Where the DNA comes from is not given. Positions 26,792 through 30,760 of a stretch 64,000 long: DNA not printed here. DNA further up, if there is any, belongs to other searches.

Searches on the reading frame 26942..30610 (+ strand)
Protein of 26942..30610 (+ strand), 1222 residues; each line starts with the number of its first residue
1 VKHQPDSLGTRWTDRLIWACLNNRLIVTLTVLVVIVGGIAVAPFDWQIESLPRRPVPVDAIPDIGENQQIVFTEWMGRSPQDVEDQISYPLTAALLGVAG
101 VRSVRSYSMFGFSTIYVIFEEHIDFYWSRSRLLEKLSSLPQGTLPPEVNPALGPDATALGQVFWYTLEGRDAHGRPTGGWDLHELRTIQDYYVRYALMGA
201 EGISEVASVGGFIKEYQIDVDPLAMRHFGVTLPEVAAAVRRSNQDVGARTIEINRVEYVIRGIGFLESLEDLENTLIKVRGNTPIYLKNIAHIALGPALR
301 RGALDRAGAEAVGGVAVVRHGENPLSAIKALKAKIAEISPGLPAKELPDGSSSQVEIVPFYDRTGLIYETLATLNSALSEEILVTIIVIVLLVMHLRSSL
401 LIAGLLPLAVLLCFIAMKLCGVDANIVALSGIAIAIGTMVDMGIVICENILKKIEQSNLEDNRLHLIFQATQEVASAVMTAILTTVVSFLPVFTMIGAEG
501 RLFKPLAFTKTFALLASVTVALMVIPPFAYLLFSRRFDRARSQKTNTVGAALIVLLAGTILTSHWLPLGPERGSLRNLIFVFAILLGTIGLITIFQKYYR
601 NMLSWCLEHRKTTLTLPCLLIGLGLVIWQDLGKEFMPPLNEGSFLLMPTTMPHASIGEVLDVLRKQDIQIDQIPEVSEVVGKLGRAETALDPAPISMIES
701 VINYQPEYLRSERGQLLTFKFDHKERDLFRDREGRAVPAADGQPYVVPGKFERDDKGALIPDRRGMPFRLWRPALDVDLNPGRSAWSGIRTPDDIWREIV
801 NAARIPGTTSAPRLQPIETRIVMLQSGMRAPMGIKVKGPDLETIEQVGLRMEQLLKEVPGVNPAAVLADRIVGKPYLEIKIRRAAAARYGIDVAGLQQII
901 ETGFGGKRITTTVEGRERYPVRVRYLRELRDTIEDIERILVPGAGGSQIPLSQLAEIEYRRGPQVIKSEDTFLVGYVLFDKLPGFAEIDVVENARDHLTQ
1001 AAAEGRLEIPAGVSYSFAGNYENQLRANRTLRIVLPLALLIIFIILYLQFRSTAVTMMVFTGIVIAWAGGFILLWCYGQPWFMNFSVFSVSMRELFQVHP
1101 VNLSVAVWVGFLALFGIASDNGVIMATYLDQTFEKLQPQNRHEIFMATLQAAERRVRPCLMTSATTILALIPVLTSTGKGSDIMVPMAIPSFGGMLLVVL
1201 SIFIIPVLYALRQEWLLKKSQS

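Call 54: search_protein_families(library=ncbifam, proteins=[window:26942-30610:+], max_evalue=0.001)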
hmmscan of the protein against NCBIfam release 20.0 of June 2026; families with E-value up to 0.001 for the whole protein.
window:26942-30610:+ (1222 aa): 11 families
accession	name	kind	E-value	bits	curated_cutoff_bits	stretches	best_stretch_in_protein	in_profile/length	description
TIGR00914.1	2A0601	subfamily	5.6e-234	779.3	701.45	3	15-536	4-510/1051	CusA/CzcA family heavy metal efflux RND transporter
NF033617.1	RND_permease_2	subfamily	3.7e-102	343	1250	3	56-541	29-496/1009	multidrug efflux RND transporter permease subunit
NF000282.2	RND_permease_1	subfamily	5.5e-79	266.2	1250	2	56-682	29-609/1029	multidrug efflux RND transporter permease subunit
TIGR00915.1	2A0602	subfamily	5.9e-66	223.1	940.35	2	56-533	30-497/1050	efflux RND transporter permease subunit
NF007133.0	PRK09579.1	equivalog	2.3e-52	177.8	1763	2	62-534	38-490/1017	multidrug efflux RND transporter permease subunit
NF007905.0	PRK10614.1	equivalog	2.4e-52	177.8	1774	2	56-566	32-522/1025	multidrug efflux RND transporter permease subunit MdtC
NF007798.0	PRK10503.1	equivalog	8.8e-41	139.5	1584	2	879-1212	720-1022/1040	MdtB/MuxB family multidrug efflux RND transporter permease subunit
NF007131.0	PRK09577.1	equivalog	1.6e-35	122.1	1768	2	54-530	28-493/1045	multidrug efflux RND transporter permease subunit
NF000037.1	RND_perm_OqxB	exception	2.3e-34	118.4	2200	2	56-534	32-500/1050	multidrug efflux RND transporter permease subunit OqxB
NF007842.1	PRK10555.1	equivalog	1.8e-32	112.2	1854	2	195-529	164-493/1036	multidrug efflux RND transporter permease AcrD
NF011706.2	PRK15127.1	equivalog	6e-31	107.2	2150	2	202-528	171-492/1049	multidrug efflux RND transporter permease subunit AcrB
